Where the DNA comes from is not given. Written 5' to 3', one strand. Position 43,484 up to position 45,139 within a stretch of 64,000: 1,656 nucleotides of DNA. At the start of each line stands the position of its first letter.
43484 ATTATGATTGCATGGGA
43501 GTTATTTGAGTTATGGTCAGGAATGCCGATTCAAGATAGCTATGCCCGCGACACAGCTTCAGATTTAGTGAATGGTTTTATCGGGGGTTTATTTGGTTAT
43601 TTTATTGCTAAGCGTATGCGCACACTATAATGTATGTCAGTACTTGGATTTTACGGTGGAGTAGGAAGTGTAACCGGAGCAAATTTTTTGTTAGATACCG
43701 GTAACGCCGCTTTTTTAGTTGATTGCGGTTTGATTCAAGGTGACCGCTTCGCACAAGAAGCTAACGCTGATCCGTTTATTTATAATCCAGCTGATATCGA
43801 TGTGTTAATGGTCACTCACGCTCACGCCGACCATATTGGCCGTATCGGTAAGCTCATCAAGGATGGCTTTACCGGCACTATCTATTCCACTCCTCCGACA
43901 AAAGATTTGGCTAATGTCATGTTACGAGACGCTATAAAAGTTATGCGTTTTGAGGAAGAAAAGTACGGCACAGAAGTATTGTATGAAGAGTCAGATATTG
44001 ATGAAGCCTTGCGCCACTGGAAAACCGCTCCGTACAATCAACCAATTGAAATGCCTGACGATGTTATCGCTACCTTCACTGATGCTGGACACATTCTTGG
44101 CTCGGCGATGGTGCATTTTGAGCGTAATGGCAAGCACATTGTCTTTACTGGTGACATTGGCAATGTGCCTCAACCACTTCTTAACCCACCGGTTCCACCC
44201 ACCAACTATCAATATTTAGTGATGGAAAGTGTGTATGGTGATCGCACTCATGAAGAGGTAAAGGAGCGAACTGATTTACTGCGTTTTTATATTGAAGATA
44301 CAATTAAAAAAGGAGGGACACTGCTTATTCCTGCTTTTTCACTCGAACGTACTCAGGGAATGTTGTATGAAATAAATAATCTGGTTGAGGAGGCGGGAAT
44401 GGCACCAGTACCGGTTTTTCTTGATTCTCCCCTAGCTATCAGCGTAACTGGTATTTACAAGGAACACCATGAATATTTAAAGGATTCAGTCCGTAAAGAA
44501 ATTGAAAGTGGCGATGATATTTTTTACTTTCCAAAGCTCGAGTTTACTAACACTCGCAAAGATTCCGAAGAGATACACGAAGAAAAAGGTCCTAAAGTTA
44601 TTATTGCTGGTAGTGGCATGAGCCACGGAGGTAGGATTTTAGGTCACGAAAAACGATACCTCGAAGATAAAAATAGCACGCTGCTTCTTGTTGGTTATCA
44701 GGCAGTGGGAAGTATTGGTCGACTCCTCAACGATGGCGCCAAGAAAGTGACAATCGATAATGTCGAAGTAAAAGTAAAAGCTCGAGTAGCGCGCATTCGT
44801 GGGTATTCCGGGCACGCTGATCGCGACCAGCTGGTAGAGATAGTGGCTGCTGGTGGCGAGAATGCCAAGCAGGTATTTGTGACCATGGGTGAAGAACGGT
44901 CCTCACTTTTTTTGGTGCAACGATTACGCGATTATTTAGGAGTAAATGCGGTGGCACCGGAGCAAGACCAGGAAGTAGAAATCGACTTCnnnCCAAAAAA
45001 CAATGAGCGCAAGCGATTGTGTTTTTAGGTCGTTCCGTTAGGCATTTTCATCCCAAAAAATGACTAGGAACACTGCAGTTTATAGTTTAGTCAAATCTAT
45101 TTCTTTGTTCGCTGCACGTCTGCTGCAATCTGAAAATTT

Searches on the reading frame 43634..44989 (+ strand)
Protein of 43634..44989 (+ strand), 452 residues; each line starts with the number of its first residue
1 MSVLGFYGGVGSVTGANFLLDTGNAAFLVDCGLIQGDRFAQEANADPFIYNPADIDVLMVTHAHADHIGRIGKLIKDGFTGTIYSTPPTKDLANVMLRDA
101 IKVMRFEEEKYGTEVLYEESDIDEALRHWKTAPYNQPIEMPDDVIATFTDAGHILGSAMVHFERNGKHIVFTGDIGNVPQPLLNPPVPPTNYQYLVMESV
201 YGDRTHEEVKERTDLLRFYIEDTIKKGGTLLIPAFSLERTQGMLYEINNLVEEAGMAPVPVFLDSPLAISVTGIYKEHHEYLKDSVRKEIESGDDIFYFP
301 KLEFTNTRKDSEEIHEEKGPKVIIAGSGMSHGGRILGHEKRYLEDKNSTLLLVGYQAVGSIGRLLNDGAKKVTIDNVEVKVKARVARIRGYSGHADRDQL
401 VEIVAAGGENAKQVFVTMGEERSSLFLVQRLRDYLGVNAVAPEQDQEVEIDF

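Call 23: search_protein_families(library=ncbifam, proteins=[window:43634-44989:+], max_evalue=0.00001)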
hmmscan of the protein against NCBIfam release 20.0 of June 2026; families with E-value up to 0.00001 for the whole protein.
window:43634-44989:+ (452 aa): 3 families
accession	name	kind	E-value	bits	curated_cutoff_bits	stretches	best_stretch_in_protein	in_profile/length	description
NF045584.1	cas14_MBL_CASP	equivalog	1.3e-130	436.6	800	1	4-445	3-435/612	type VII CRISPR-associated protein Cas14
TIGR03675.1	arCOG00543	equivalog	1.2e-91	307.9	580.2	1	6-448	179-628/631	beta-CASP ribonuclease aCPSF1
TIGR04122.1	Xnuc_lig_assoc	equivalog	2.5e-15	56.1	325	1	130-252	65-187/326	ligase-associated DNA damage response exonuclease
